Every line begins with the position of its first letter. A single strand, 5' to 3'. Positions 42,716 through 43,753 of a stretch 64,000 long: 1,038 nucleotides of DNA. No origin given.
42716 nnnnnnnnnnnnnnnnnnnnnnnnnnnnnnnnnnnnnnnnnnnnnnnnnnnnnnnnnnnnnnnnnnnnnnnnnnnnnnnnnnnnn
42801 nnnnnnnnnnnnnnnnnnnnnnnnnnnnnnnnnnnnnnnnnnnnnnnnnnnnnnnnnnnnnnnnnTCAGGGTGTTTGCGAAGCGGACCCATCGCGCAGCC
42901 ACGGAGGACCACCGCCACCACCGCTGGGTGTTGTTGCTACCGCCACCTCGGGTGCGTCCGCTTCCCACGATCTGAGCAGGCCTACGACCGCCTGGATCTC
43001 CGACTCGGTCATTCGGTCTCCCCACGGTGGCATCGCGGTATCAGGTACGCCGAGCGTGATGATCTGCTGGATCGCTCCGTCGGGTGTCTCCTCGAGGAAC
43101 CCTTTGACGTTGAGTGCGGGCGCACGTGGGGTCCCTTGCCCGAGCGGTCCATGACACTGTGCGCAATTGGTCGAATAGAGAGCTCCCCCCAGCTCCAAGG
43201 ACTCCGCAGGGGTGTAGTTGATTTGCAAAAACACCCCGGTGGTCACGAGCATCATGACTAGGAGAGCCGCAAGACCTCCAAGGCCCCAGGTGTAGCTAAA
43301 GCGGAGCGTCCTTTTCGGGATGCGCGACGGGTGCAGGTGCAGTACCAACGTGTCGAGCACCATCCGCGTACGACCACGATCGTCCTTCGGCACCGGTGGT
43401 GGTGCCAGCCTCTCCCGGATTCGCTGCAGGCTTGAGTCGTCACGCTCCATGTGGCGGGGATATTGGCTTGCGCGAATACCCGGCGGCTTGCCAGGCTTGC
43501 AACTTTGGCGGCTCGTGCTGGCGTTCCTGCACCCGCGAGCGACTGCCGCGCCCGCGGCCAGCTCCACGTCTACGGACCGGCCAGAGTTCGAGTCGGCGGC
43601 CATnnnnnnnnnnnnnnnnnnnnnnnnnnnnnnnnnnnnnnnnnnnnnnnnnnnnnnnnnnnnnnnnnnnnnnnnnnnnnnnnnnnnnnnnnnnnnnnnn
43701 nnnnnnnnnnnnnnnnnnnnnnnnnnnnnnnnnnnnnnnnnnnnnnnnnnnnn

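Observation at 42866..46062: cydA-cydB followed by a membrane cytochrome c whose anchor resembles cytochrome b helix A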

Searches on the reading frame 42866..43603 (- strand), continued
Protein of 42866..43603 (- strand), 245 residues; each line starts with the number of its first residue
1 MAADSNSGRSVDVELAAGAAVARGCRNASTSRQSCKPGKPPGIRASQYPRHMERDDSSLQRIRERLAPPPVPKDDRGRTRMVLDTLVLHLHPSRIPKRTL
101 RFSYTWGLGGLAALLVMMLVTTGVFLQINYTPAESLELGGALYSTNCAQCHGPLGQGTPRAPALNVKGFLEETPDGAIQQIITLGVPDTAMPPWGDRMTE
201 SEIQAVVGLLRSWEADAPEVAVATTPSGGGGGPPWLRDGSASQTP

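Call 10: find_encoding_contigs(protein=P0013, flank=8000, max_places=2)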
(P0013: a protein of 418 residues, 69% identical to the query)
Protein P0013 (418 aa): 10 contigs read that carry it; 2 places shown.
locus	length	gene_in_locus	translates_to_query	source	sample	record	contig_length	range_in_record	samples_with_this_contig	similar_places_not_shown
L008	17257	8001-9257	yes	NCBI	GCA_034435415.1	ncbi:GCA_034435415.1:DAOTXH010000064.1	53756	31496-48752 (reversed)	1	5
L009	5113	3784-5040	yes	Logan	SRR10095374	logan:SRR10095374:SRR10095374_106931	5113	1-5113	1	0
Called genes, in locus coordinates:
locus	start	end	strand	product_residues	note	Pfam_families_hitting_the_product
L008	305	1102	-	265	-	-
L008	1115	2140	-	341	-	PF00850:Hist_deacetyl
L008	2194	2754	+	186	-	PF00881:Nitroreductase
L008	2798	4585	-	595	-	PF13522:GATase_6, PF13537:GATase_7, PF01380:SIS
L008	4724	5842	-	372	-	PF09968:DUF2202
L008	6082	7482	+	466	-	PF01292:Ni_hydr_CYTB (weak), PF00033:Cytochrome_B, PF14358:DUF4405 (weak), PF13631:Cytochrom_B_N_2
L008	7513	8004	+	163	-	PF00355:Rieske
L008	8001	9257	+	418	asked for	PF00034:Cytochrom_C (weak), PF13442:Cytochrome_CBB3, PF00034:Cytochrom_C (weak), PF13442:Cytochrome_CBB3, PF00034:Cytochrom_C, PF13442:Cytochrome_CBB3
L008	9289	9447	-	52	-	-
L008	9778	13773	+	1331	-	PF00496:SBP_bac_5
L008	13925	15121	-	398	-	PF08735:DUF1786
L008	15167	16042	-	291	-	PF01988:VIT1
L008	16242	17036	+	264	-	-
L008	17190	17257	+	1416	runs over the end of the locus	PF00211:Guanylate_cyc, PF13424:TPR_12 (faint), PF13191:AAA_16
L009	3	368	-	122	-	?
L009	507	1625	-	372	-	PF09968:DUF2202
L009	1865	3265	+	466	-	PF01292:Ni_hydr_CYTB (weak), PF00033:Cytochrome_B, PF14358:DUF4405 (weak), PF13631:Cytochrom_B_N_2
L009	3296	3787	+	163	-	PF00355:Rieske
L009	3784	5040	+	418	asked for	PF00034:Cytochrom_C (weak), PF13442:Cytochrome_CBB3, PF00034:Cytochrom_C (weak), PF13442:Cytochrome_CBB3, PF00034:Cytochrom_C, PF13442:Cytochrome_CBB3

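Call 12: find_related_loci(query=window:42866-43603:-, collection=genome_contigs, flank=10000)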
Query window:42866-43603:- (245 aa) in genome_contigs; peptide patterns used: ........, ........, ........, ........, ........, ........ (x = any residue, [..] = any of these).
336 stretches matched a pattern; 161 encode a relative of the query (tblastn E <= 1e-3); the best 80 are kept; 80 distinct loci.
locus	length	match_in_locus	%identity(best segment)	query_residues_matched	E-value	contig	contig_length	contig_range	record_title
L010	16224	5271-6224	65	133-242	8e-42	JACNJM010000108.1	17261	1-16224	MAG: Anaerolineae bacterium isolate NIOZ-UU35 NIOZ-UU_NODE_4068_length_17261_cov_12.7254, whole genome shotgun sequence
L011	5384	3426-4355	55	102-221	9e-26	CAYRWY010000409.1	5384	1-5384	MAG TPA_asm: uncultured Anaerolineaceae bacterium isolate binchicken_co20_393 genome assembly, contig: NODE_27020_length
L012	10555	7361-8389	54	110-220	4e-25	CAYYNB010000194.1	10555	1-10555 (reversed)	MAG TPA_asm: uncultured Anaerolineaceae bacterium isolate SRP167436_co1_209 genome assembly, contig: NODE_10524_length_1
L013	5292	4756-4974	56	60-132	1e-21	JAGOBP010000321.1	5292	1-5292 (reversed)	MAG: Thermoflexales bacterium isolate Go_SlAct_bin_560 Go_SlAct_101963_length_5292_cov_3.279768, whole genome shotgun se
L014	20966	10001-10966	43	131-237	5e-20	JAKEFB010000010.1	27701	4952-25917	MAG: Chloroflexota bacterium isolate PMV_2.24 PMV_2.24.k101_81611, whole genome shotgun sequence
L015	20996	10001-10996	44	124-245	8e-20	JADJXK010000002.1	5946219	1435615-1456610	MAG: Candidatus Leptofilum proximum isolate Kalu_MAXAC.106v2 tig00100734-10-59431720, whole genome shotgun sequence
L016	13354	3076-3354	44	43-133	9e-20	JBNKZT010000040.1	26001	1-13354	MAG: Candidatus Promineifilaceae bacterium isolate D1.bin.20.strict NODE_40_length_26001_cov_4.611827, whole genome shot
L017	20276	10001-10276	44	38-130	2e-19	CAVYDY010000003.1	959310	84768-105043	MAG: uncultured Chloroflexia bacterium isolate MFD03804.bin.2.16 genome assembly, contig: contig_16277, whole genome sho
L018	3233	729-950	51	55-130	2e-19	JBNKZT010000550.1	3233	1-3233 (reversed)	MAG: Candidatus Promineifilaceae bacterium isolate D1.bin.20.strict NODE_550_length_3233_cov_3.525349, whole genome shot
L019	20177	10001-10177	58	72-130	6e-19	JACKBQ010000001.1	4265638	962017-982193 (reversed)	MAG: Ardenticatenaceae bacterium isolate HK-STAS-CHLO-25 HK-STAS-CHLO-25_1, whole genome shotgun sequence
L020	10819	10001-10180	55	71-130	8e-19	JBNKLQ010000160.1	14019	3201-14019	MAG: Candidatus Promineifilaceae bacterium isolate H1H2.bin.11.strict NODE_160_length_14019_cov_3.805910, whole genome s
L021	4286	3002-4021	43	124-245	7e-19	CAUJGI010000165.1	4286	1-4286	MAG: Chloroflexota bacterium isolate KLAP72 genome assembly, contig: KLAP72_190860, whole genome shotgun sequence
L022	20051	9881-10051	60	74-130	1e-18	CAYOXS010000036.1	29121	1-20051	MAG TPA_asm: uncultured Caldilineaceae bacterium isolate SRP323723_co1_131 genome assembly, contig: NODE_1286_length_291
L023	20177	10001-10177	56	72-130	2e-18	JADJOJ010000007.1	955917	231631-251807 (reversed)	MAG: Candidatus Leptofilum gracile isolate Fred_BAT3C.445 tig00351298-10-9536180, whole genome shotgun sequence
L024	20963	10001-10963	43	124-237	4e-18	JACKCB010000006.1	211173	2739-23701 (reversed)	MAG: Ardenticatenaceae bacterium isolate HK-STAS-CHLO-36 HK-STAS-CHLO-36_6, whole genome shotgun sequence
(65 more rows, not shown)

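Call 13: find_encoding_contigs(protein=P0001, flank=3000, max_places=3)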
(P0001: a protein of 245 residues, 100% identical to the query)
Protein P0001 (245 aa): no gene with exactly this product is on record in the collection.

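Call 14: find_encoding_contigs(protein=P0003, flank=8000, max_places=3)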
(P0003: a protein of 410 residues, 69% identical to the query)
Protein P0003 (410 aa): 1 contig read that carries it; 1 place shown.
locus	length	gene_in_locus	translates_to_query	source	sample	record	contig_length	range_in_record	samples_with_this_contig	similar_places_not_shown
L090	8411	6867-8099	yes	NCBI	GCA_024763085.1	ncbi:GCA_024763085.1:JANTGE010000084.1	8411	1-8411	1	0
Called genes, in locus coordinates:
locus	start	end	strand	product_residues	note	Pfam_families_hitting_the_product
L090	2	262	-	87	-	?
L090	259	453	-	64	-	PF13396:PLDc_N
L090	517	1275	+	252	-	PF01209:Ubie_methyltran, PF13847:Methyltransf_31, PF08241:Methyltransf_11, PF08242:Methyltransf_12, PF13649:Methyltransf_25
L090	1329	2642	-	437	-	PF02310:B12-binding, PF04055:Radical_SAM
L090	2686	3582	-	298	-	PF01545:Cation_efflux, PF16916:ZT_dimer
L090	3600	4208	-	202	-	PF00702:Hydrolase, PF13419:HAD_2 (weak)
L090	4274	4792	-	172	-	PF26390:MamS_MamX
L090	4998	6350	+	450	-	PF01292:Ni_hydr_CYTB (weak), PF00033:Cytochrome_B, PF13631:Cytochrom_B_N_2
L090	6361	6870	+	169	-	PF00355:Rieske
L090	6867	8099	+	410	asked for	PF00034:Cytochrom_C (weak), PF13442:Cytochrome_CBB3, PF00034:Cytochrom_C, PF13442:Cytochrome_CBB3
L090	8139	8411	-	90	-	?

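Call 44: find_related_loci(query=window:42866-43603:-, collection=metagenome_contigs, flank=8000)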
Query window:42866-43603:- (245 aa) in metagenome_contigs; peptide patterns used: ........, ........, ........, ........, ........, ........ (x = any residue, [..] = any of these).
428 stretches matched a pattern; 217 encode a relative of the query (tblastn E <= 1e-3); the best 80 are kept; 80 distinct loci.
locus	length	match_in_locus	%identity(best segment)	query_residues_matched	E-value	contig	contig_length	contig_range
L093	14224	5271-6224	65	133-242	4e-42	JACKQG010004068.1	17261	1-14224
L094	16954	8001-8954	64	133-242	5e-41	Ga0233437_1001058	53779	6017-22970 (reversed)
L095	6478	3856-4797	66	134-239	2e-40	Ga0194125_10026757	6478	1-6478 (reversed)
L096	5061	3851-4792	66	134-239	2e-40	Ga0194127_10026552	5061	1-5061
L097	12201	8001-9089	59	108-244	3e-35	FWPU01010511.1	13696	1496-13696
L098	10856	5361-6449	59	108-244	3e-35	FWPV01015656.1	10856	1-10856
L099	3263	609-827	55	60-132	6e-22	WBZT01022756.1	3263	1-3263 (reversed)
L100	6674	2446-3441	41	111-245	2e-19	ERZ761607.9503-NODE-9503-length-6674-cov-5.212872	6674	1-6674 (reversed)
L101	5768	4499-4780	41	36-130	2e-19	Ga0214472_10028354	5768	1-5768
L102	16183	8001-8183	56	72-132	2e-18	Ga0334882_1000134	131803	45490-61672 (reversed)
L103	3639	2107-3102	41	111-245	2e-18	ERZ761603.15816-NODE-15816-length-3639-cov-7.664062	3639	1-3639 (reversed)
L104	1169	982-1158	54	72-130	4e-18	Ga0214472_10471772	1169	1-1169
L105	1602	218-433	48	58-130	6e-18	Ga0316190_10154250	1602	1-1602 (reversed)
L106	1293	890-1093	47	63-130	7e-18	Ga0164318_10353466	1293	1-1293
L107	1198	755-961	46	61-130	8e-18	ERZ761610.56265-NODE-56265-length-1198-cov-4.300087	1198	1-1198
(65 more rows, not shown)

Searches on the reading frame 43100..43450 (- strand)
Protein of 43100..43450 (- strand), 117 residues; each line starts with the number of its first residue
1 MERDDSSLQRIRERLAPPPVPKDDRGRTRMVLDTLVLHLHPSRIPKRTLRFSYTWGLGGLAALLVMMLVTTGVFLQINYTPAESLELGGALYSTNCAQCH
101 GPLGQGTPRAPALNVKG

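Call 17: find_homologous_proteins(query=window:43100-43450:-, max_evalue=0.001)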
Query seq(117 aa) (117 aa): 7 proteins with E <= 0.001 among 44 candidates.
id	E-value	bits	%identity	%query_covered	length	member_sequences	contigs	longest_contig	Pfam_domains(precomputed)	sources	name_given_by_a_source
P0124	4.9e-31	125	71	68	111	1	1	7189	-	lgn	-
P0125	2.7e-29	120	58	79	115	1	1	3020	PF00033.25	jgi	jgi:quinol-cytochrome oxidoreductase complex cytochrome b subunit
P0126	3.8e-29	119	70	69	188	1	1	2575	PF00033.25,PF01292.27,PF13631.12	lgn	-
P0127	2.2e-25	107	60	71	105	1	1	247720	-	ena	-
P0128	1.6e-24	104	67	62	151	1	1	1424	-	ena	-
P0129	2.2e-20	91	61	66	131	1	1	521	-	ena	-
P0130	3.4e-17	80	71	47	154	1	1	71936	PF14358.12,PF00033.25,PF01292.27,PF13631.12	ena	-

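Call 56: find_encoding_contigs(protein=P0127, flank=5000, max_places=2)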
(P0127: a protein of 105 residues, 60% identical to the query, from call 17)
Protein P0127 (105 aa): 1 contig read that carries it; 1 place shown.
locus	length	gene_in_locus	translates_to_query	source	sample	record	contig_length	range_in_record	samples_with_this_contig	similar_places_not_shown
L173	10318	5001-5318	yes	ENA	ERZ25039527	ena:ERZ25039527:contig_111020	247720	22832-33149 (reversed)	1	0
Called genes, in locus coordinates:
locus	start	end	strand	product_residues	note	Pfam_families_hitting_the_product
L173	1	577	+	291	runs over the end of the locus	PF01116:F_bP_aldolase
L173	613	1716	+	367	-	PF00155:Aminotran_1_2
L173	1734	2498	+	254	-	PF00702:Hydrolase, PF13419:HAD_2, PF13242:Hydrolase_like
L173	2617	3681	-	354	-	PF02746:MR_MLE_N (weak), PF13378:MR_MLE_C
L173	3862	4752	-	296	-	PF09968:DUF2202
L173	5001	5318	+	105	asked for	-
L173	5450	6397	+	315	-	PF00033:Cytochrome_B, PF13631:Cytochrom_B_N_2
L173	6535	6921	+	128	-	PF00355:Rieske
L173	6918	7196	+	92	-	-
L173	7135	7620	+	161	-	PF13442:Cytochrome_CBB3 (faint), PF00034:Cytochrom_C (faint)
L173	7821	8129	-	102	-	-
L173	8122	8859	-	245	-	PF00535:Glycos_transf_2, PF13641:Glyco_tranf_2_3 (weak)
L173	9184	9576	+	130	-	PF07099:DUF1361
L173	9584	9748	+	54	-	-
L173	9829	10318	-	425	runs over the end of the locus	PF27248:MJ1674_2nd (faint)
